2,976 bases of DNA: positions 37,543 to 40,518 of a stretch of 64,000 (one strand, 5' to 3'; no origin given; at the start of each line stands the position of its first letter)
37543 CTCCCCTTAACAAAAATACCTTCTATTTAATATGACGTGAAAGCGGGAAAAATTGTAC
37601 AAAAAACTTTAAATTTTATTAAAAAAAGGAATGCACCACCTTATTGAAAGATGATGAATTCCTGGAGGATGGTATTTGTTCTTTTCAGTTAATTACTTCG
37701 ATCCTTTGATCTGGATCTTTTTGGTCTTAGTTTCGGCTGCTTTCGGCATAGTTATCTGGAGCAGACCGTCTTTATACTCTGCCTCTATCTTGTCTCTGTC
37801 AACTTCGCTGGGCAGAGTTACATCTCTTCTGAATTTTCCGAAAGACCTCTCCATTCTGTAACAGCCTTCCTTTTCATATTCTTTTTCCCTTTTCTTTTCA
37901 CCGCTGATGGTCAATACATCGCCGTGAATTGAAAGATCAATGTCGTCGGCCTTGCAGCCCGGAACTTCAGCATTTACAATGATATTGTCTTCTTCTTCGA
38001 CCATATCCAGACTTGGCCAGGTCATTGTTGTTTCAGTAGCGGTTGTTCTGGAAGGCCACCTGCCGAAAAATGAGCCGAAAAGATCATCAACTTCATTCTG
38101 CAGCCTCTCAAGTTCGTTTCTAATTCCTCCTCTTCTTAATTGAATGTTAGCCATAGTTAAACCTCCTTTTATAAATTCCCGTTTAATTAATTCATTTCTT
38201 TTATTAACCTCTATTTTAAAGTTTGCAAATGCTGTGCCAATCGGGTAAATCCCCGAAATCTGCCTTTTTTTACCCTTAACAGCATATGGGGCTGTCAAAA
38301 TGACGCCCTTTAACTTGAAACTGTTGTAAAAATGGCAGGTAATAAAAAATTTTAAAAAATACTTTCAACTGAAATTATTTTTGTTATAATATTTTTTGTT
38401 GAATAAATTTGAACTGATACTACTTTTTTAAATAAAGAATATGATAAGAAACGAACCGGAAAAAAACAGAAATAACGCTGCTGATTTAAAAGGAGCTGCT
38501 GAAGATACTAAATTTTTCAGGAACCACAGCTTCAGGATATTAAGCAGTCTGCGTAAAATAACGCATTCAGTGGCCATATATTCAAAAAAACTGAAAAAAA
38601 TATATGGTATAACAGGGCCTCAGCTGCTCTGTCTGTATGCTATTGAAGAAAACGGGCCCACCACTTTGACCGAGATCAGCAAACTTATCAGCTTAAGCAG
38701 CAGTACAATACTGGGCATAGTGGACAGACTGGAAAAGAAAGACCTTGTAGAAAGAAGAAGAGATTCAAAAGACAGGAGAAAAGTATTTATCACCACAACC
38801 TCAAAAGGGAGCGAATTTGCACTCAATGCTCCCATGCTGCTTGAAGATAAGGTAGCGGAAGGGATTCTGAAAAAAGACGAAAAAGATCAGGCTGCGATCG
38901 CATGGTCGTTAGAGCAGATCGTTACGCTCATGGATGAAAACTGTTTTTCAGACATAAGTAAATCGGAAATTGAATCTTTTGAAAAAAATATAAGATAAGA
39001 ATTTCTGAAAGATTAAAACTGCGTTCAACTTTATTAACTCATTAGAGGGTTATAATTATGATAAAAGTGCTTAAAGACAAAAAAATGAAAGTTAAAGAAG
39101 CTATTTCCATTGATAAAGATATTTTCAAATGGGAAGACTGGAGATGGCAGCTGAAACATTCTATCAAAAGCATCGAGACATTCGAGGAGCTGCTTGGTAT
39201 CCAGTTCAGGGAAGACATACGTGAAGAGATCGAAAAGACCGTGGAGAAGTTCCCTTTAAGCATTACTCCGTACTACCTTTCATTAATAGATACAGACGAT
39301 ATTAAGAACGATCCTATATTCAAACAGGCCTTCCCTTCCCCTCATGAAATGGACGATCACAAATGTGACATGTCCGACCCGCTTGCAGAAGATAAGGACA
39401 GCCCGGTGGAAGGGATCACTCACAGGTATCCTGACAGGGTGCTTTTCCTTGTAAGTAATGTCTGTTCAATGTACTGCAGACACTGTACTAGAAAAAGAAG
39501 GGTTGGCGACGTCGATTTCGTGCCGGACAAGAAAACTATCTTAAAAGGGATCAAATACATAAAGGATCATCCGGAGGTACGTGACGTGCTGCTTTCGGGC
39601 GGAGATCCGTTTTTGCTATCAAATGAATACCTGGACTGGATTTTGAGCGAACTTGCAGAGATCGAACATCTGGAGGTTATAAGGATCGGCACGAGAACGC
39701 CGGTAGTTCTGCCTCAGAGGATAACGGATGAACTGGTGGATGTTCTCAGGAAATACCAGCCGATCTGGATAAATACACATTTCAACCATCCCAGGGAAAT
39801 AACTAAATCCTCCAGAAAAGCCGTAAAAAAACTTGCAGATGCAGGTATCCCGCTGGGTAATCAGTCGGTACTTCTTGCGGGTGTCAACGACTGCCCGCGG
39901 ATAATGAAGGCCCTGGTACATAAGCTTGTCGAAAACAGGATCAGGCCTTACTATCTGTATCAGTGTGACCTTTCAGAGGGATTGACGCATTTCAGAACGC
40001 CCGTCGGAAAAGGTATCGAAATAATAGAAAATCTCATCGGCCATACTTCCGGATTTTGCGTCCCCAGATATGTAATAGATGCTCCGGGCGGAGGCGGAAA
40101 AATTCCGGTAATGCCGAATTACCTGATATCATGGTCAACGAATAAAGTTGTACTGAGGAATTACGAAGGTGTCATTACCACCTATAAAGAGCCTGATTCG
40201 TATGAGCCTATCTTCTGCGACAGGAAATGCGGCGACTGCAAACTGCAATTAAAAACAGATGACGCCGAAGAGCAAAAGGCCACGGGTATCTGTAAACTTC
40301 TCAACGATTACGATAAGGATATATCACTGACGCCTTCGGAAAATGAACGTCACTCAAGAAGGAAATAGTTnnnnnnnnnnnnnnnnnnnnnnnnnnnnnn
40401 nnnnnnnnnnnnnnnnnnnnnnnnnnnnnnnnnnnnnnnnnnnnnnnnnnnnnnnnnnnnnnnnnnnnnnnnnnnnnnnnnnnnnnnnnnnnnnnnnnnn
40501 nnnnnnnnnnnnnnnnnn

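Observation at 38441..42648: MarR-ablA-SSF-ablB: N-epsilon-acetyl-beta-lysine osmolyte locus with an embedded Na+/solute symporter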

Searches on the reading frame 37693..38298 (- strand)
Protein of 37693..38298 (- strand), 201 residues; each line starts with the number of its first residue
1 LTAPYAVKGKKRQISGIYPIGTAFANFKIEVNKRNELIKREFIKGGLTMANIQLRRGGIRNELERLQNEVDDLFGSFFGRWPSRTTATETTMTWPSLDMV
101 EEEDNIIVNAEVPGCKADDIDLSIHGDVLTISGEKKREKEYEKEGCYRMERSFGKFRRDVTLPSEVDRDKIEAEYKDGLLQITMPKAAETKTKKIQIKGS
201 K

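Call 3: search_protein_families(library=pfam, proteins=[window:37693-38298:-])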
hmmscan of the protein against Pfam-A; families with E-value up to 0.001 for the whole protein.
window:37693-38298:- (201 aa): 2 families
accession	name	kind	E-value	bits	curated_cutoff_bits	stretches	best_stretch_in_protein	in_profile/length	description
PF00011.27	HSP20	-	2.5e-24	85.7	20.8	1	98-198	1-102/102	Hsp20/alpha crystallin family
PF17886.7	ArsA_HSP20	-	1.3e-09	37.9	22.5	1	104-184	2-63/63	HSP20-like domain found in ArsA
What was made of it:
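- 37693..38154 (-): hsp20 (small heat-shock protein), a divergent neighbour. It shares the intergenic region with marR but is not a conserved part of the cassette. PF00011 at 85.7 bits (call 3).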

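Call 4: search_protein_families(library=ncbifam, proteins=[window:37693-38298:-])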
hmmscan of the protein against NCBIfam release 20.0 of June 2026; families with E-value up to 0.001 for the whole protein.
window:37693-38298:- (201 aa): 3 families
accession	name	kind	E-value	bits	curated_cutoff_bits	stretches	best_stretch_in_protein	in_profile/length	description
NF042420.1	Hsp18_Clos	equivalog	9.6e-24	84.1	195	1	62-197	12-146/147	heat shock protein Hsp18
NF041799.1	Hsp14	equivalog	2.5e-21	75.8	100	1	91-197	15-117/118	archaeal heat shock protein Hsp14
NF041800.1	Hsp20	equivalog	1e-20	74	140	1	78-197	56-161/162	archaeal heat shock protein Hsp20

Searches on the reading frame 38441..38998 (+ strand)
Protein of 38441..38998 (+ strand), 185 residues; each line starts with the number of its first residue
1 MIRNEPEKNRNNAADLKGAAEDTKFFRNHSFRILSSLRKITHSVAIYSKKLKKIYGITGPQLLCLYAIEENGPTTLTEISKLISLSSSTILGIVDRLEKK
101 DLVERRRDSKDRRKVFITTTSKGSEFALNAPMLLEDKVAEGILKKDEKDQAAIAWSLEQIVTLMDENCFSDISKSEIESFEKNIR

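Call 3: search_protein_families(library=pfam, proteins=[window:38441-38998:+])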
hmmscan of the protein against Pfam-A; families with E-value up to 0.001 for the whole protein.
window:38441-38998:+ (185 aa): 6 families
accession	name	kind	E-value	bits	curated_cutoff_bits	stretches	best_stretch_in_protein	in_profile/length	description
PF01047.28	MarR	-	1.1e-16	60.9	24.6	1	57-115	1-59/59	MarR family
PF12802.13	MarR_2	-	1.9e-13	50.8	27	1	55-113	1-60/61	MarR family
PF22381.2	Staph_reg_Sar_Rot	-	2.8e-13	50.2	27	1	48-125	3-80/85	Transcriptional regulator SarA/Rot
PF13463.12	HTH_27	-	3.9e-10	40.3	22.2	1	58-123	2-68/68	Winged helix DNA-binding domain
PF13412.12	HTH_24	-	1e-06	28.6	21.9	1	65-104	9-48/48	Winged helix-turn-helix DNA-binding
PF01978.25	TrmB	-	8.6e-06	26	25.6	1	51-109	1-58/68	Sugar-specific transcriptional regulator TrmB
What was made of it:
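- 38441..38998 (+): marR: MarR-family winged-helix regulator, first gene of the operon. PF01047 at 60.9 bits (call 3).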

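Call 4: search_protein_families(library=ncbifam, proteins=[window:38441-38998:+])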
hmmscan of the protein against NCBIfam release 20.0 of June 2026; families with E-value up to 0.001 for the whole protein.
window:38441-38998:+ (185 aa): 18 families
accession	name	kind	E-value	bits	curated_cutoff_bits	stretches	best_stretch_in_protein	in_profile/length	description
TIGR01889.1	Staph_reg_Sar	paralog_domain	2e-09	37.7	62.6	1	40-122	6-92/109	staphylococcal accessory regulator family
NF053777.1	Saro0803TransReg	equivalog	2.4e-09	37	200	1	56-130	34-108/140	Saro_0803 family transcriptional regulator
TIGR02337.1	HpaR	equivalog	2.9e-09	36.8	121.2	1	55-127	24-96/130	homoprotocatechuate degradation operon regulator HpaR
NF045593.1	bilirub_TF_BilQ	equivalog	3e-08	33.5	125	1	44-153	15-124/135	bilirubin utilization transcriptional regulator BilQ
NF052638.1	TransRegOhrRVib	equivalog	1.4e-07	31.3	200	1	53-132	31-110/141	transcriptional regulator OhrR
NF041230.1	BagL_FevM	exception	1.5e-07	31.6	230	1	52-125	33-106/145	MarR family transcriptional regulator BagL/FevM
NF050133.1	TransRegFabT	equivalog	8.1e-07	29.4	200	1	67-125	37-95/138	fatty acid biosynthesis transcriptional regulator FabT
NF040939.2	trans_reg_lrs14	equivalog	9.3e-07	28.8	90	1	48-112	10-75/103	Lrs14 family HTH-type transcriptional regulator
NF008122.0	PRK10870.1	equivalog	2.1e-06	27.6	157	1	70-128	68-126/176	transcriptional repressor MprA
TIGR04472.1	reg_rSAM_mob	hypoth_equivalog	4.2e-06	26.9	240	1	52-125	24-97/141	radical SAM mobile pair system MarR family transcriptional regulator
NF008565.1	PRK11512.1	equivalog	5.6e-06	26.4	240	1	56-148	37-129/144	multiple antibiotic resistance transcriptional regulator MarR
NF002926.0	PRK03573.1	equivalog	3.3e-05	23.8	120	1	45-158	18-134/144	transcriptional regulator SlyA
NF053606.1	Sta1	subfamily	5.8e-05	23.1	80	1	49-117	10-80/100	Sta1 family transcriptional regulator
NF053755.1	MsvR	equivalog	8.2e-05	22.4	220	1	70-131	23-85/236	transcriptional factor MsvR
NF053814.1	teico_TcaR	equivalog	0.00024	21.2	170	1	44-146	23-127/151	MarR family transcriptional regulator TcaR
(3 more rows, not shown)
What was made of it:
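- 38441..38998 (+): No NCBIfam equivalog passes its cutoff (call 4).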

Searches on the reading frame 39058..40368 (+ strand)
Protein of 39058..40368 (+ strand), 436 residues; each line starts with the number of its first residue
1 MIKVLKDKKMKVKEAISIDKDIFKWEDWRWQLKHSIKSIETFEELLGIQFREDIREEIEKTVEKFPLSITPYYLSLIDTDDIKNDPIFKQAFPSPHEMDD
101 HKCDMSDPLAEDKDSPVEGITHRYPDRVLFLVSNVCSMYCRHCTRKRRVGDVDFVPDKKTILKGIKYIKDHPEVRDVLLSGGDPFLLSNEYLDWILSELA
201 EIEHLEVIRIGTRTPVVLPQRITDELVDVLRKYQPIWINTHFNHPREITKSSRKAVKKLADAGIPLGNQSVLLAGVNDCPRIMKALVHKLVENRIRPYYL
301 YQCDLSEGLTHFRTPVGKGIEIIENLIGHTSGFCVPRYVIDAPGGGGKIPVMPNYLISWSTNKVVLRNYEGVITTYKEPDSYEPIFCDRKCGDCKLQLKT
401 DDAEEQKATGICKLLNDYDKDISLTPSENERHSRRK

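Call 3: search_protein_families(library=pfam, proteins=[window:39058-40368:+])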
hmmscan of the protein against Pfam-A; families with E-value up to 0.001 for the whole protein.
window:39058-40368:+ (436 aa): 2 families
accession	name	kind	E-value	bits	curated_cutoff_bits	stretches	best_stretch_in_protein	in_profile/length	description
PF12544.13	LAM_C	-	3.9e-44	150.3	26.7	1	323-436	1-108/127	Lysine-2,3-aminomutase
PF04055.27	Radical_SAM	-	6.6e-15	56.1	29.5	1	132-280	3-158/166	Radical SAM superfamily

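Call 4: search_protein_families(library=ncbifam, proteins=[window:39058-40368:+])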
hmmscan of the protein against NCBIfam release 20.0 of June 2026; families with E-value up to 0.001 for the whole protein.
window:39058-40368:+ (436 aa): 6 families
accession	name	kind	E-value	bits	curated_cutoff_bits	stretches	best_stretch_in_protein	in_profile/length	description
TIGR03820.1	lys_2_3_AblA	equivalog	3.7e-235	780.3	525.4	1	22-435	4-417/417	lysine 2,3-aminomutase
TIGR04368.1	Glu_2_3_NH3_mut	equivalog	1.4e-141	471.7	650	1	6-377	38-403/404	glutamate 2,3-aminomutase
TIGR04468.1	arg_2_3_am_muta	equivalog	7e-113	377.2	600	1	24-371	1-346/351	arginine 2,3-aminomutase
TIGR00238.1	TIGR00238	subfamily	3.3e-108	361.6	199.2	1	24-344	13-331/331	KamA family radical SAM protein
TIGR03822.1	AblA_like_2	hypoth_equivalog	6.8e-95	317.8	396.25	1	53-356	16-320/321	lysine-2,3-aminomutase-like protein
TIGR03821.1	EFP_modif_epmB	equivalog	3e-75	253.2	369.3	1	28-350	1-320/321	EF-P beta-lysylation protein EpmB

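Call 53: list_cluster_members(proteins=[P0001, window:39058-40368:+, P0057])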
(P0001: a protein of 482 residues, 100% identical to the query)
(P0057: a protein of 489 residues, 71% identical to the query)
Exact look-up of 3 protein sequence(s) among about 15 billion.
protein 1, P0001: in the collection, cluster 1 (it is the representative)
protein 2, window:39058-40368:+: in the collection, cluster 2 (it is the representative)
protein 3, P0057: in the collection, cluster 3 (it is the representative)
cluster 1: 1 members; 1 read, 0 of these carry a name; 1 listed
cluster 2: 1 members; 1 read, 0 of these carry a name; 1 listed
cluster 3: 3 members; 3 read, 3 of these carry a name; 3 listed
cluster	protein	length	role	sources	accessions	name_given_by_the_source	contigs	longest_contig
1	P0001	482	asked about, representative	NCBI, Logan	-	-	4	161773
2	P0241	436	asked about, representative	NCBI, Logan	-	-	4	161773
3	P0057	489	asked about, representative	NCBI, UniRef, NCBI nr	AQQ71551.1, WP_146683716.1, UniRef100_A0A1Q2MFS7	Na(+)/glucose symporter [Limihaloglobus sulfuriphilus] | Na(+)/glucose symporter n=1 Tax=Limihaloglobus sulfuriphilus TaxID=1851148 ... | sodium:solute symporter family protein [Limihaloglobus sulfuriphilus]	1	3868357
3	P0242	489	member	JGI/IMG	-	solute:Na+ symporter, SSS family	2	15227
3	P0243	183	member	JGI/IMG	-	solute:Na+ symporter, SSS family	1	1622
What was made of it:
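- On PutP / OpuE proline symporters; PanF; SGLT sugar symporters: The 'Na+/glucose symporter' label given to the L. sulfuriphilus orthologue (call 53) is therefore unsupported.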

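Call 57: search_solved_structures(query=window:39058-40368:+, max_evalue=1e-10, show_alignments=1)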
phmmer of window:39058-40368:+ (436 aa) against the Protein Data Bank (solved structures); distinct sequences matched with E-value up to 1e-10: 1.
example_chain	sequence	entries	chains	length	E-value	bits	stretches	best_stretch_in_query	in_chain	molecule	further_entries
2a5h_A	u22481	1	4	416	1e-153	515.6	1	23-393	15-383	L-lysine 2,3-aminomutase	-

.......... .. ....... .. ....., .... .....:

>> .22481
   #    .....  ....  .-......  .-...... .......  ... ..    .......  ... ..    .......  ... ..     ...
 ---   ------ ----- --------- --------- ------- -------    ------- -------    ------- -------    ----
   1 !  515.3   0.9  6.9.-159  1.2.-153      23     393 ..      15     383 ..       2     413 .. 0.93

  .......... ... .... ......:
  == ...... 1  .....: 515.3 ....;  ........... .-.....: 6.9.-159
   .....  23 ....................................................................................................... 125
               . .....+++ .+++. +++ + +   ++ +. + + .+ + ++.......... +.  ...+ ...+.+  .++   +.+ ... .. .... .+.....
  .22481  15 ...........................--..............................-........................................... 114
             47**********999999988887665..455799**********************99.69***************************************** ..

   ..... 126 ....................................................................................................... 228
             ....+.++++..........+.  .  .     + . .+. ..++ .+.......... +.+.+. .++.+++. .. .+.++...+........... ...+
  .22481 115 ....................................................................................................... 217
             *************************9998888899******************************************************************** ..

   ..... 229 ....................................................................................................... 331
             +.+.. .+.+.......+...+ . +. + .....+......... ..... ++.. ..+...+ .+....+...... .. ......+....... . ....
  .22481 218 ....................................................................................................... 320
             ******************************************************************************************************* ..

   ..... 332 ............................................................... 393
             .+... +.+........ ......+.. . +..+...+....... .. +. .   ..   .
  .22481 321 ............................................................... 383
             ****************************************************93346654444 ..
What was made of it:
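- On AblA, lysine 2,3-aminomutase (TIGR03820): C136/C140/C143, K348, D304 and D341 align with C125/C129/C132, K337, D293 and D330 (call 57).
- AblA retains the 4Fe-4S cysteines, the PLP lysine and the Asp pair that binds the lysine epsilon-ammonium in the solved enzyme (call 57).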
